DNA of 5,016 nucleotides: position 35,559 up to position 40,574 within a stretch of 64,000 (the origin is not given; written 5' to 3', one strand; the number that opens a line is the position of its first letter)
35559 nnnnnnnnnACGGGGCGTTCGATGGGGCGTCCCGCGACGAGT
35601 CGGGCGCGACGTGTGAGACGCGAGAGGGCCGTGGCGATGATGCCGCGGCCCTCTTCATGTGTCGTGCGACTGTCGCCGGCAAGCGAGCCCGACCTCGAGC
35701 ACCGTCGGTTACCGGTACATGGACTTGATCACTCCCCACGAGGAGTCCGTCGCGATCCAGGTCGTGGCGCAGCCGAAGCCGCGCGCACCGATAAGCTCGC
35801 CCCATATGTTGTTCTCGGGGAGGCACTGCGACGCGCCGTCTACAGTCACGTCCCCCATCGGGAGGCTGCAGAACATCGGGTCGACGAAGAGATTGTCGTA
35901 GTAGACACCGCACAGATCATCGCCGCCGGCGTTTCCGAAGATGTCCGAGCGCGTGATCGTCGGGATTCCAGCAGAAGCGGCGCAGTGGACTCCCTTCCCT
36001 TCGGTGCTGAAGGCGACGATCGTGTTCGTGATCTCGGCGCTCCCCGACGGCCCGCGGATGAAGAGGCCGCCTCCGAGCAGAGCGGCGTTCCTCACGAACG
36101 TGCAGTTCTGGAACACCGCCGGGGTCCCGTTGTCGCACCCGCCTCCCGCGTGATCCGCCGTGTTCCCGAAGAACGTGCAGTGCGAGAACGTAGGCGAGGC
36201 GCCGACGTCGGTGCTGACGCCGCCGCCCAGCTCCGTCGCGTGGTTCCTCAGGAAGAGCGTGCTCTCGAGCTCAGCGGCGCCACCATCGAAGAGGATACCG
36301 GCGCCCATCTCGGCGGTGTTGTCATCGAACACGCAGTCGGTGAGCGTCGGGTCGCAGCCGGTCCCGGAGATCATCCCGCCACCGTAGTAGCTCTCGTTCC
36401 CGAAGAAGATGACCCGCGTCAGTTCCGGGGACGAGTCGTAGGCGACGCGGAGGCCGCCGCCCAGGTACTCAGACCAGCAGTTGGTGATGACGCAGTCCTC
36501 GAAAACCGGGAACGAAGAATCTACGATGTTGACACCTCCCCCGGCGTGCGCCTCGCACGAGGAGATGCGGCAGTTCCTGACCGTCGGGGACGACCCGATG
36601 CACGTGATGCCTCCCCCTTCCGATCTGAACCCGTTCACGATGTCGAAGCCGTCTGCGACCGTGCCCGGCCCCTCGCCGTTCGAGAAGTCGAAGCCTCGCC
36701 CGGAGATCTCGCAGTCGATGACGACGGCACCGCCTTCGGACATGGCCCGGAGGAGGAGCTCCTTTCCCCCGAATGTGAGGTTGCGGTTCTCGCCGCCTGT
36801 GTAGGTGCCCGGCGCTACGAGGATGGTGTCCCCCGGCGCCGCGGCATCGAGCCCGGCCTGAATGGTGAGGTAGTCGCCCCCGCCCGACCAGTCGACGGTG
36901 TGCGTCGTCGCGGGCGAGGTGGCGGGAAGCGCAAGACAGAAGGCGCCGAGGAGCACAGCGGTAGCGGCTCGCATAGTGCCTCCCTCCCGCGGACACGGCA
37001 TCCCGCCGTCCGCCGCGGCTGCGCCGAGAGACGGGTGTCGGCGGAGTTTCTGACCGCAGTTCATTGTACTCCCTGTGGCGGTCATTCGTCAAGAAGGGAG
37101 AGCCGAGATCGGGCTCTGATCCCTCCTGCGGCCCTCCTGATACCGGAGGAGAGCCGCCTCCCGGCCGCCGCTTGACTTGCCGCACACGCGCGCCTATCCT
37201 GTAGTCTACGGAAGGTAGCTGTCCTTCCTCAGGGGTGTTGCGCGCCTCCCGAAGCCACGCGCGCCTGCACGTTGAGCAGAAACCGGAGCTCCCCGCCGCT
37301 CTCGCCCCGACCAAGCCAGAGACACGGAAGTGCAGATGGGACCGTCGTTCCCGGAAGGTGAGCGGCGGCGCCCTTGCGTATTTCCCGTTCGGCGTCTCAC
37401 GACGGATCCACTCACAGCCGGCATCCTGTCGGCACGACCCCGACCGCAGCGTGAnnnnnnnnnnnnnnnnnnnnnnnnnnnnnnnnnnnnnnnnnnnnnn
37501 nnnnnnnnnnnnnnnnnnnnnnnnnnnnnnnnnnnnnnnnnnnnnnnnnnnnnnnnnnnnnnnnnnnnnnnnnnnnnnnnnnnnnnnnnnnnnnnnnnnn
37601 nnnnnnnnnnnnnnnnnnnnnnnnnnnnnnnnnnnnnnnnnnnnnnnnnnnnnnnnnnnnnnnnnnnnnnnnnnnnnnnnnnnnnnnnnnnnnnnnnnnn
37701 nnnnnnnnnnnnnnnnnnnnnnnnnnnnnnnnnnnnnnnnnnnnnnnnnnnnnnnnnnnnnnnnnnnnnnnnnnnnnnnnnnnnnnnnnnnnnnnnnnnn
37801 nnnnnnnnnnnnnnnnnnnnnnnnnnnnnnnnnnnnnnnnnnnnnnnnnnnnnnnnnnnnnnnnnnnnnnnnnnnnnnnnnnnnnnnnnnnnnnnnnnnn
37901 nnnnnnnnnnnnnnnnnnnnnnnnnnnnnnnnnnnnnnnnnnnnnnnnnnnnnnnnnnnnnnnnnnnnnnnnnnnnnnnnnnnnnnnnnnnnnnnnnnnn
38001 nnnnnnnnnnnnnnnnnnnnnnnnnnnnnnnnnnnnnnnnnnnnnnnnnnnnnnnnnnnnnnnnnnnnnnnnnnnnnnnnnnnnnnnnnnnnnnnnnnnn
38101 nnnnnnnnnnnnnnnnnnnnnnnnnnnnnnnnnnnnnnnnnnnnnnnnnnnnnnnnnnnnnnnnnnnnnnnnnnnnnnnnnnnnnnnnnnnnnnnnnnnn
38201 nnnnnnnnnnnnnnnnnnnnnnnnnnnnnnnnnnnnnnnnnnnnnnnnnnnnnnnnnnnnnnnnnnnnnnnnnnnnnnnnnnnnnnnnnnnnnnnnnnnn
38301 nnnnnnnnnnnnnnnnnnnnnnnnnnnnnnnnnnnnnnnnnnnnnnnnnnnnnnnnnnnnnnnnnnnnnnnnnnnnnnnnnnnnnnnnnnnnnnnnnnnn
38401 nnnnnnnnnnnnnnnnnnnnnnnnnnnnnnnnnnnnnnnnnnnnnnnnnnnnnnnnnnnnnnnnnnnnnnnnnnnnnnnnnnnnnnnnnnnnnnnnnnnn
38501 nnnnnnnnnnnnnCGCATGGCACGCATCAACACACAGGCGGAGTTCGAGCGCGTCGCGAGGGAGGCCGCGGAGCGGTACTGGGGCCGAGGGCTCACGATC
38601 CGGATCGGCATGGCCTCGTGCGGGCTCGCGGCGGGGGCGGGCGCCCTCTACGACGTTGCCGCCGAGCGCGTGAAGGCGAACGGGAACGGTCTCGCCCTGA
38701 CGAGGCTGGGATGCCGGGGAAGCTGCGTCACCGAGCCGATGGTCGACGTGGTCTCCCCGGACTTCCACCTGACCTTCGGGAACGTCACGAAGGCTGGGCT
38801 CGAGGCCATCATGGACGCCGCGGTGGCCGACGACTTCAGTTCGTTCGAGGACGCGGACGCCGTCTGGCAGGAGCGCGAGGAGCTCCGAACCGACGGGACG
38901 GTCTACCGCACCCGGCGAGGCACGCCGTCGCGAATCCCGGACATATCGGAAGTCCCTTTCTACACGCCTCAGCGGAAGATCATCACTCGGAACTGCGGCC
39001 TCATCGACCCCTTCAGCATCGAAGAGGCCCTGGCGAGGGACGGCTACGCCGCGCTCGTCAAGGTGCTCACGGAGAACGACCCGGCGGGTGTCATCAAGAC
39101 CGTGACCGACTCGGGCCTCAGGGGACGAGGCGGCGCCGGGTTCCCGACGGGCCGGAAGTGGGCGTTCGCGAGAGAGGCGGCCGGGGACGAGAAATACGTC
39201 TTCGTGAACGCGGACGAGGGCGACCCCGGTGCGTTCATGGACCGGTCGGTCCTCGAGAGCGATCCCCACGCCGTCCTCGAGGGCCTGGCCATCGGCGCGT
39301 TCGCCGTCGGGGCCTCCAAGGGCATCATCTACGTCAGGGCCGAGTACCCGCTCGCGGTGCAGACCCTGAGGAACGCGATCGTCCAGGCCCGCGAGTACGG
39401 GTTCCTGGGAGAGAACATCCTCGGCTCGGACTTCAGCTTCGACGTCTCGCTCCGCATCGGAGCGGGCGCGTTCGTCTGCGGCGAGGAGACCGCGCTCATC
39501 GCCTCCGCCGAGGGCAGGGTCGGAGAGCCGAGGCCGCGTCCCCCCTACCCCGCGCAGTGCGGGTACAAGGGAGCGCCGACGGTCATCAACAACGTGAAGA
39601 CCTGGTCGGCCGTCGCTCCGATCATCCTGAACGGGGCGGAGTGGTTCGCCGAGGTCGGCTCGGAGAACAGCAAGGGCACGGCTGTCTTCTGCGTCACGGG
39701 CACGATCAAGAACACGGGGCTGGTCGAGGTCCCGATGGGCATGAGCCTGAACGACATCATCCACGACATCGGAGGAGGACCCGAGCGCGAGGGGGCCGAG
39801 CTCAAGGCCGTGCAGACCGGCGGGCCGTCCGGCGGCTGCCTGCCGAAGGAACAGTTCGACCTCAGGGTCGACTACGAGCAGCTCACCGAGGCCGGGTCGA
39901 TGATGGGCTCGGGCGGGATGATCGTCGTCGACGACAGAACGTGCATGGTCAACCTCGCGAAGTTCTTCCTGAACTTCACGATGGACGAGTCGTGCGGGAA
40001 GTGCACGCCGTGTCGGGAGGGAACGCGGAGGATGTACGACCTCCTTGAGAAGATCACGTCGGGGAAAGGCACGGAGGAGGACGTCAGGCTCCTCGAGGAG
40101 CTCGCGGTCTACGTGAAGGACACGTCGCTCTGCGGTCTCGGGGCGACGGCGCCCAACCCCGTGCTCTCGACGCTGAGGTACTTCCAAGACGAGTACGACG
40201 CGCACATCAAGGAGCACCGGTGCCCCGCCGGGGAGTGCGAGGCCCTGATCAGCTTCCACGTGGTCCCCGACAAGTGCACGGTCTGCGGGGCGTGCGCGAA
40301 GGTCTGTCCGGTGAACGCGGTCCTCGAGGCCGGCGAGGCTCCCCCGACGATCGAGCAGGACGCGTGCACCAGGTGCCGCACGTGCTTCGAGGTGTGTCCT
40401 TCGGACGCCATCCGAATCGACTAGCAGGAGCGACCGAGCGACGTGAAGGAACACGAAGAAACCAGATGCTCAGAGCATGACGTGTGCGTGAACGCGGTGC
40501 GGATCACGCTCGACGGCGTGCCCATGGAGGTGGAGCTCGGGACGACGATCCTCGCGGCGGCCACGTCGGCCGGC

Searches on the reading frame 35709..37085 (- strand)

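Call 51: search_protein_families(library=pfam, proteins=[window:35709-37085:-], max_evalue=0.0001)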
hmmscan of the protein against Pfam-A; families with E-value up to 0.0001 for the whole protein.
window:35709-37085:- (458 aa): 2 families
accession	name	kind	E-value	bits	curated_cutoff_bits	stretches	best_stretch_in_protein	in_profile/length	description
PF13229.12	Beta_helix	-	1.5e-18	67.4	25.9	2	247-388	12-141/158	Right handed beta helix region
PF02415.23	Chlam_PMP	-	2.9e-05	24.3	20.6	0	303-317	2-16/19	Chlamydia polymorphic membrane protein (Chlamydia_PMP) repeat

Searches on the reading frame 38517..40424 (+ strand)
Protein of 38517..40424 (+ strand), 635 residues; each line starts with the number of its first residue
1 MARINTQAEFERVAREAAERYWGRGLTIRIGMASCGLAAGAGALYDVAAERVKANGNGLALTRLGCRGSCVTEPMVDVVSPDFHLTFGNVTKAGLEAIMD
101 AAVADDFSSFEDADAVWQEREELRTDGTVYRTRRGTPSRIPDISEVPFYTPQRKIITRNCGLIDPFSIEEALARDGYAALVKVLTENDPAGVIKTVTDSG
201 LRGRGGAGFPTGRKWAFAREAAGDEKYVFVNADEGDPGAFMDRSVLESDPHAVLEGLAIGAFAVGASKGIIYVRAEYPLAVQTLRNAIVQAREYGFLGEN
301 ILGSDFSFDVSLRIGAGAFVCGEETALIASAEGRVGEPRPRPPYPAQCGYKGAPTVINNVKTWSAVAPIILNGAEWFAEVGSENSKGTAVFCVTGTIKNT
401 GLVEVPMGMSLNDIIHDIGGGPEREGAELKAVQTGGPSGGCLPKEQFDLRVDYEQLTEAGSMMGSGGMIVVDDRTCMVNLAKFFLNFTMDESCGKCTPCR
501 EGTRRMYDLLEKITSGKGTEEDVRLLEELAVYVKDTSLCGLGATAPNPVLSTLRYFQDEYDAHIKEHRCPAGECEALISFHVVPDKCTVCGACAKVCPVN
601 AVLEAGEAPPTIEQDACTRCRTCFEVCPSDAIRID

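Call 4: search_protein_families(library=pfam, proteins=[window:38517-40424:+], max_evalue=0.01)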
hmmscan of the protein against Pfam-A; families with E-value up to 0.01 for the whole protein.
window:38517-40424:+ (635 aa): 13 families
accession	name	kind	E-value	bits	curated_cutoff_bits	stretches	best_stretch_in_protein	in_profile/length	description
PF01512.22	Complex1_51K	-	2.2e-44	151.4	31.2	1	196-367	1-149/150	Nuo51 FMN-binding domain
PF10589.14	NADH_4Fe-4S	-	1e-34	118.7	23.5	1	480-563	2-85/85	NADH-ubiquinone oxidoreductase-F iron-sulfur binding region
PF00037.32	Fer4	-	4.7e-13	48.8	21.1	2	582-602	3-23/24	4Fe-4S binding domain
PF12837.12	Fer4_6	-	1.4e-08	34.7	25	2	610-632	2-24/24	4Fe-4S binding domain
PF13187.11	Fer4_9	-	1.8e-07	31.5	27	1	586-632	1-52/52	4Fe-4S dicluster domain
PF12838.12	Fer4_7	-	7.6e-07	30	27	1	586-631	1-52/52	4Fe-4S dicluster domain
PF10531.15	SLBB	-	8.3e-07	29.2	27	1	390-440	1-53/55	SLBB domain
PF14697.11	Fer4_21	-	1.1e-06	29.1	35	1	583-633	4-58/59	4Fe-4S dicluster domain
PF13237.11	Fer4_10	-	1.8e-06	28.2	25.5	1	584-628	6-53/53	4Fe-4S dicluster domain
PF22461.2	SLBB_2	-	4e-06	27.3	27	1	391-445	3-58/79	SLBB domain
PF12797.12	Fer4_2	-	4.5e-06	26.7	24.5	2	609-629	2-22/22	4Fe-4S binding domain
PF25160.1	LdpA_Fe-S-bd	-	0.002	18.3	27.6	1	593-633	9-44/49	LdpA Fe-S cluster-binding domain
PF13484.11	Fer4_16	-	0.0041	18.3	30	0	586-605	1-20/66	4Fe-4S double cluster binding domain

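Call 8: search_protein_families(library=ncbifam, proteins=[window:38517-40424:+], max_evalue=0.00001)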
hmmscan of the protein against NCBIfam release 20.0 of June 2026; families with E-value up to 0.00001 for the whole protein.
window:38517-40424:+ (635 aa): 19 families
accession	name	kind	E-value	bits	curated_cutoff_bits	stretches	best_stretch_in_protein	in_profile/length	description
TIGR01959.1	nuoF_fam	equivalog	3.7e-141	470.2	558.65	1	164-564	10-410/410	NADH-quinone oxidoreductase subunit NuoF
NF010120.0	PRK13596.1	equivalog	1.6e-111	372.9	389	1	163-568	15-421/433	NADH-quinone oxidoreductase subunit NuoF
NF008436.0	PRK11278.1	equivalog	5.5e-106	355.1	749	1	164-568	23-430/448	NADH-quinone oxidoreductase subunit NuoF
TIGR04481.1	PR_assoc_PrdC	equivalog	2.4e-12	46.4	490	1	191-423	75-273/425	proline reductase-associated electron transfer protein PrdC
NF058577.1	FdxA_fam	equivalog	4.4e-11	42.8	65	1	581-631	3-52/52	4Fe-4S ferredoxin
NF003454.1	PRK05035.1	equivalog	5.8e-11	41.6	345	1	184-291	118-222/556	electron transport complex subunit RsxC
TIGR01945.1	rnfC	subfamily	4.6e-10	38.6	245.95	1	184-290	116-220/435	RnfABCDGE type electron transport complex subunit C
NF038196.1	ferrodoxin_EFR1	subfamily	1.6e-09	38.1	75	1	580-634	180-231/242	EFR1 family ferrodoxin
TIGR01944.1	rnfB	subfamily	1.6e-08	34.4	68.7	1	581-634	109-162/190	RnfABCDGE type electron transport complex subunit B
NF040684.1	PorD_Arch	equivalog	3.3e-07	30.3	120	1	584-633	31-80/85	pyruvate synthase subunit PorD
NF040864.1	HgcB_ferredoxin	equivalog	3.9e-07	29.8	99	1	578-634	7-63/93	mercury methylation ferredoxin HgcB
TIGR02163.1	napH_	subfamily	1.3e-06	28.1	213.05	1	569-634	178-253/255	NapH/MauN family ferredoxin-type protein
NF043039.1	HgcAB_like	equivalog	1.4e-06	28.1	285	1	576-633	291-350/350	HgcAB-like fusion protein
NF007013.0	PRK09477.1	equivalog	2.3e-06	26.9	234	1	569-634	201-276/286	quinol dehydrogenase ferredoxin subunit NapH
TIGR03294.1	FrhG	equivalog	2.6e-06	27.4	245.5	1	573-629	161-217/228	coenzyme F420 hydrogenase subunit gamma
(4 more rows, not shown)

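Call 33: search_solved_structures(query=window:38517-40424:+, max_evalue=1e-20, show_alignments=1)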
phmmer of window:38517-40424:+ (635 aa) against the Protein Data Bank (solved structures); distinct sequences matched with E-value up to 1e-20: 63 (the best 60 are shown).
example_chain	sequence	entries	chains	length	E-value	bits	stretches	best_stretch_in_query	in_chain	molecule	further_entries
7t2r_B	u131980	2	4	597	6.4e-210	702.2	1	138-632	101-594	NiFe hydrogenase subunit B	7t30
9n5u_B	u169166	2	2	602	1.4e-208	697.7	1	28-634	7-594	NfnB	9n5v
9bov_B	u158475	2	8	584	8.8e-205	685.2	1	146-634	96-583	NADH dehydrogenase (Quinone)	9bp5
7q4v_B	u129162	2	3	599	9.2e-201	671.9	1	128-632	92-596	Iron hydrogenase HydB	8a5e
8oh5_B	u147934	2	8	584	3e-198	663.6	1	149-634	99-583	NAD-reducing hydrogenase subunit HoxF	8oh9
7q4w_B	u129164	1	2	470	6.4e-192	642.7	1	168-632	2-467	Iron hydrogenase HydB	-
8a6t_B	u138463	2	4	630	6.3e-188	629.5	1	144-632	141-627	Electron bifurcating hydrogenase subunit HydB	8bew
7p5h_B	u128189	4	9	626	3.8e-176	590.6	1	55-633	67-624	Fe-hydrogenase, subunit beta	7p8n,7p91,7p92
9mqx_B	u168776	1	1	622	4.6e-174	583.7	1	142-632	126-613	NADH:ubiquinone oxidoreductase, NADH-binding (51 kD) subunit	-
6vw7_B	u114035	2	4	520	7.9e-114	384.7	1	144-560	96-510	NAD-dependent formate dehydrogenase beta subunit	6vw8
2fug_1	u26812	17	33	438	9.8e-112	377.8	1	164-568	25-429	NADH-quinone oxidoreductase chain 1 | NADH-QUINONE OXIDOREDUCTASE SUBUNIT 1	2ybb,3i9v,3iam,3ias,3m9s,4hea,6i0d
6tg9_B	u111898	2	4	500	9e-107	361.4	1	137-560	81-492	Formate dehydrogenase subunit beta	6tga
8e9g_F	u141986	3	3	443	9.8e-104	351.4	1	150-570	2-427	NADH-quinone oxidoreductase subunit F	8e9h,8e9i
9wxb_C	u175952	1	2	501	4.1e-103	349.4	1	137-560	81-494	Formate dehydrogenase beta subunit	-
8x9v_F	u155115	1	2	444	8.8e-102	345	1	161-568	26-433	NADH-quinone oxidoreductase subunit F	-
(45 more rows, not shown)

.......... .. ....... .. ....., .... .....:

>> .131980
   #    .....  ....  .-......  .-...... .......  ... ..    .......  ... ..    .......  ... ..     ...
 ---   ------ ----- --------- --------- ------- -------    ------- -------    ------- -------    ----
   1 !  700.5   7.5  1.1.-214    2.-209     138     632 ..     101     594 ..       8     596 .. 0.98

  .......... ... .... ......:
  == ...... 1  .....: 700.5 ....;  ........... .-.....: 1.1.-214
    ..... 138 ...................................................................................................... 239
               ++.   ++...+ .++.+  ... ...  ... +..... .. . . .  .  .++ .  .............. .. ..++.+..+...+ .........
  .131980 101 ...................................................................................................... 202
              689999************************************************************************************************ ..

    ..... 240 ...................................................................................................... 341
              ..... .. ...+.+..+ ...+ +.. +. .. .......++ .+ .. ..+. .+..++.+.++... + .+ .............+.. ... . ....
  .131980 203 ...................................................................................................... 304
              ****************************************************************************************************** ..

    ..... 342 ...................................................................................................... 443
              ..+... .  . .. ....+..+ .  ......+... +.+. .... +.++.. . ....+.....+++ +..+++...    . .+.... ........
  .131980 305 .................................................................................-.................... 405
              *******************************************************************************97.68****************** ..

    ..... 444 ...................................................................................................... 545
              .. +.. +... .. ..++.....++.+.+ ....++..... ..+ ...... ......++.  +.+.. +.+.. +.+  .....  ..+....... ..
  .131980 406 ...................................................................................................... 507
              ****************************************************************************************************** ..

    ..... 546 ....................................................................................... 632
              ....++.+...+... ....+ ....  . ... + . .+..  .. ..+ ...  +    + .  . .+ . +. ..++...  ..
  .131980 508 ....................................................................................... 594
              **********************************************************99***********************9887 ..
